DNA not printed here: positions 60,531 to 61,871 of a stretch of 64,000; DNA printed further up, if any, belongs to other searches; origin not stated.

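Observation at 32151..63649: Seven members of one rSAM subfamily in two loci within 32 kb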

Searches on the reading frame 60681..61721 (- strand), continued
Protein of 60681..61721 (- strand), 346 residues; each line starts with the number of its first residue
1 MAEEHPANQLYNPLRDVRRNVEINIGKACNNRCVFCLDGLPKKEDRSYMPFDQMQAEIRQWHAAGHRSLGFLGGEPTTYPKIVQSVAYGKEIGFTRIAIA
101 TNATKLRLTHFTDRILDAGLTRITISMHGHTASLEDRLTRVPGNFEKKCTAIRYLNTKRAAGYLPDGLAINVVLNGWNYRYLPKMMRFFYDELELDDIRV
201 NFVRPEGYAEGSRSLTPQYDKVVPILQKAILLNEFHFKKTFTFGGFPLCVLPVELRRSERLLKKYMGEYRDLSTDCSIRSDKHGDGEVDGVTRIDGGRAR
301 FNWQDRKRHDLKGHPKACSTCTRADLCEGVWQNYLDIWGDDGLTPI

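Call 35: find_encoding_contigs(protein=P0001, flank=10000, max_places=3)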
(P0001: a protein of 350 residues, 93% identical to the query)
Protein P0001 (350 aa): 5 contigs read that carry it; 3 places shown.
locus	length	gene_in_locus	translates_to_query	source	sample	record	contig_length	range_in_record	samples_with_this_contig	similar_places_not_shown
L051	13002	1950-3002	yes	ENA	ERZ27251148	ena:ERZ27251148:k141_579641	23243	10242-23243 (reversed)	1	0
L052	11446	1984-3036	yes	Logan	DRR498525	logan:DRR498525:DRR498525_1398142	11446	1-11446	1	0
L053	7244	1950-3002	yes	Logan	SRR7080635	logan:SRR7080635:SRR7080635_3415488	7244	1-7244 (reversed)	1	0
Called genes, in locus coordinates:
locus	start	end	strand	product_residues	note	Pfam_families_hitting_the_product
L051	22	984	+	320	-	PF04055:Radical_SAM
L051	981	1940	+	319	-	PF04055:Radical_SAM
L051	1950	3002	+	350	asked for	PF04055:Radical_SAM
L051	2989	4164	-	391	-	PF00266:Aminotran_5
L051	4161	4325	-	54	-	-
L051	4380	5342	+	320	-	PF00805:Pentapeptide, PF13576:Pentapeptide_3 (faint), PF13599:Pentapeptide_4 (weak), PF25296:Decapeptide (faint), PF00805:Pentapeptide, PF13599:Pentapeptide_4 (weak), PF00805:Pentapeptide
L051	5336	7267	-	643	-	PF00149:Metallophos, PF12850:Metallophos_2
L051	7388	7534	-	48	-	-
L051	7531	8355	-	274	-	PF00106:adh_short, PF01370:Epimerase (weak), PF08659:KR (weak), PF13561:adh_short_C2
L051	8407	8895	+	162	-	PF03061:4HBT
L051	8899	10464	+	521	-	PF07969:Amidohydro_3, PF01979:Amidohydro_1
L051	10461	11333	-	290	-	PF03690:MYG1_exonuc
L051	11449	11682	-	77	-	PF00111:Fer2 (weak)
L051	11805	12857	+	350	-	PF07885:Ion_trans_2, PF02254:TrkA_N, PF02080:TrkA_C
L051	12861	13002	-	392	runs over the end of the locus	PF08495:FIST, PF10442:FIST_C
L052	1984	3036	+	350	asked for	PF04055:Radical_SAM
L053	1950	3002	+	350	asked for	PF04055:Radical_SAM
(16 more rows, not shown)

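Call 40: search_solved_structures(query=window:60681-61721:-, max_evalue=0.001)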
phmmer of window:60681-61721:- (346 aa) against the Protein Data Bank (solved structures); distinct sequences matched with E-value up to 0.001: 6.
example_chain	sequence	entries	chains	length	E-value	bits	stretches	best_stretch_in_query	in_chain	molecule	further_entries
7vob_C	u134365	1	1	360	6.5e-12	48.6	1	19-189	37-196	Cytosylglucuronate decarboxylase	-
7voc_C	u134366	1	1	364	6.7e-12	48.5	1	19-189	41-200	Cytosylglucuronate decarboxylase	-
7tol_A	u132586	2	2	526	6.5e-07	32.1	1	22-129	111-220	glycerol dibiphytanyl glycerol tetraether - macrocyclic archaeol synthase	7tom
1tv7_A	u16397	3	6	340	7.3e-07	32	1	8-192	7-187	Molybdenum cofactor biosynthesis protein A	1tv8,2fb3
2fb2_A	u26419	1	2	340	4.5e-06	29.4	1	10-192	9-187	Molybdenum cofactor biosynthesis protein A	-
7wzv_A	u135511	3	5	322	0.00075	22.1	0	19-115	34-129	4Fe-4S cluster-binding domain-containing protein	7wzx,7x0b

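Call 52: search_protein_families(library=pfam, proteins=[L005:111-2474:+, L005:2474-3022:+, L005:9077-9337:+], max_evalue=0.01)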
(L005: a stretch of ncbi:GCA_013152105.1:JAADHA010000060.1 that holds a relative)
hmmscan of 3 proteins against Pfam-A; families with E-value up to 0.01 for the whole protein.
L005:111-2474:+ (787 aa): 4 families
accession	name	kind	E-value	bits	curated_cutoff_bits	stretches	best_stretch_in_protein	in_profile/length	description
PF17957.7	Big_7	-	8.2e-07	30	24.1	1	155-229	1-70/70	Bacterial Ig domain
PF09136.16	Glucodextran_B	-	6.4e-05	23.2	27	1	155-248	1-82/83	Glucodextranase, domain B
PF19077.6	Big_13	-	0.00014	22.7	27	1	191-246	40-99/102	Bacterial Ig-like domain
PF00801.26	PKD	-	0.0011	19.4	23.5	0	64-147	7-78/80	PKD domain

L005:2474-3022:+ (182 aa): 0 families

L005:9077-9337:+ (86 aa): 0 families

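Call 53: search_protein_families(library=padloc, proteins=[window:60681-61721:-], max_evalue=0.001)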
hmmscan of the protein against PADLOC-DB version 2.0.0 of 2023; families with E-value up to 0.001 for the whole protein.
window:60681-61721:- (346 aa): 3 families
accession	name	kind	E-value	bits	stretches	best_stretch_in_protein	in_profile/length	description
PDLC02903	pVip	-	5.9e-14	50.1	1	22-180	3-151/257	Viperins not associated with kinases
PDLC02904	pVip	-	1.4e-12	45.7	1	25-197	9-169/262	Viperins associated with kinases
PDLC02905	pVip-kinase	-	3.6e-07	27.8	1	21-180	184-343/474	Viperin-kinase fusion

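Call 61: predict_structure(alignment_id=A1)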
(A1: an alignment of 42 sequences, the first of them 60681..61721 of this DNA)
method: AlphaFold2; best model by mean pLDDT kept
length: 346 residues; sequences in the alignment: 42
mean_pLDDT: 86.4   pTM: 0.86
mean pLDDT of the five models: 86.4, 83.6, 83.0, 82.5, 82.5
residues with pLDDT >= 90: 201; 70-90: 104; 50-70: 28; < 50: 13
segments of 3 or more residues with pLDDT < 50: 1-5, 38-40, 283-287
pLDDT, mean of each block of 10 residues (from residue 1): 50 83 76 55 69 96 96 84 98 96 88 98 94 89 93 98 96 94 98 96 81 92 98 97 93 92 86 82 51 81 81 85 80 91 89
secondary structure, 60 per line:
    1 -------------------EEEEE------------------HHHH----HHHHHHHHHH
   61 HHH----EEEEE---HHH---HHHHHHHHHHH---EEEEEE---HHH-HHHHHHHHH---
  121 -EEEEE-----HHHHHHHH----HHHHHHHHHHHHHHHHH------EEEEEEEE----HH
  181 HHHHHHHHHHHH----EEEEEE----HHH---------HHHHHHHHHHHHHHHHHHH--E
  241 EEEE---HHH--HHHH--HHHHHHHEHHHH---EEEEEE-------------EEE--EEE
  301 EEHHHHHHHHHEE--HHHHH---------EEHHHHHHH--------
elements in order: E20-24 H43-46 H51-63 E68-72 H82-92 E96-101 H109-117 E122-126 H132-139 H144-160 E167-174 H179-192 E197-202 H219-237 E240-244 H253-256 H259-265 H267-270 E274-279 E293-295 E298-302 H303-311 H316-320 H332-338

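Call 64: fold_search(model_id=the predicted structure, library=pdb)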
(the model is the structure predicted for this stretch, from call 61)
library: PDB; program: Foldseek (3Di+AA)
matches with E <= 10: 1597; with E <= 0.001: 137
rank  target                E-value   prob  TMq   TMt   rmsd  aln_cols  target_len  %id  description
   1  7vob                  4.2e-13  1.00  0.58  0.61   6.1       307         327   20  The crystal structure of a Radical SAM Enzyme BlsE involved in the Biosynthesis of Blasticidin S (released 2022-05-04)
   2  5v1s_A                3.2e-11  1.00  0.63  0.53   6.4       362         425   19  Crystal structure of Streptococcus suis SuiB bound to S-adenosylmethionine (released 2017-08-30)
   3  5v1t_A                1.2e-10  1.00  0.60  0.49   7.1       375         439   16  Crystal structure of Streptococcus suis SuiB bound to precursor peptide SuiA (released 2017-08-30)
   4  5v1q_B                1.6e-10  1.00  0.63  0.51   6.4       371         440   18  Crystal structure of Streptococcus suis SuiB (released 2017-08-30)
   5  9dfw_B                1.9e-10  1.00  0.48  0.56   3.9       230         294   18  X-ray crystal structure of an engineered Viperin-like enzyme from T. virens with bound CTP and SAM (released 2025-02-12)
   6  9dfu                  4.5e-10  1.00  0.53  0.64   3.4       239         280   18  X-ray crystal structure of the second Viperin-like enzyme from T. virens variant F40H with bound CTP and SAM (released 2025-02-19)
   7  7tol                  4.8e-10  1.00  0.50  0.36   3.6       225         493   18  X-ray crystal structure of glycerol dibiphytanyl glycerol tetraether - macrocyclic archaeol synthase (GDGT-MAS) from Met (released 2022-08-31)
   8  2fb2_B                5.4e-10  1.00  0.44  0.46   5.0       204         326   24  Structure of the MoaA Arg17/266/268/Ala triple mutant (released 2006-05-09)
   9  5v1q_A                5.4e-10  1.00  0.62  0.52   6.4       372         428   18  Crystal structure of Streptococcus suis SuiB (released 2017-08-30)
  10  9dgw_A                6.1e-10  1.00  0.49  0.60   3.7       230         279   16  X-ray crystal structure of the Viperin-like enzyme from T. virens with bound CTP and SAM (released 2025-02-12)
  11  1tv7_B                8.3e-10  1.00  0.43  0.46   5.1       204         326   24  Structure of the S-adenosylmethionine dependent Enzyme MoaA (released 2004-08-31)
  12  7tom                  1.1e-09  1.00  0.50  0.36   3.7       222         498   18  X-ray crystal structure of glycerol dibiphytanyl glycerol tetraether - macrocyclic archaeol synthase (GDGT-MAS) from Met (released 2022-08-31)
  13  9dfw_A                1.3e-09  1.00  0.49  0.59   3.6       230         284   17  X-ray crystal structure of an engineered Viperin-like enzyme from T. virens with bound CTP and SAM (released 2025-02-12)
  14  9dfw_C                1.5e-09  1.00  0.49  0.59   3.6       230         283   17  X-ray crystal structure of an engineered Viperin-like enzyme from T. virens with bound CTP and SAM (released 2025-02-12)
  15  8hzv_D                1.8e-09  1.00  0.47  0.36   5.8       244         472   20  The crystal structure of a Radical SAM Enzyme DesII (released 2024-07-10)
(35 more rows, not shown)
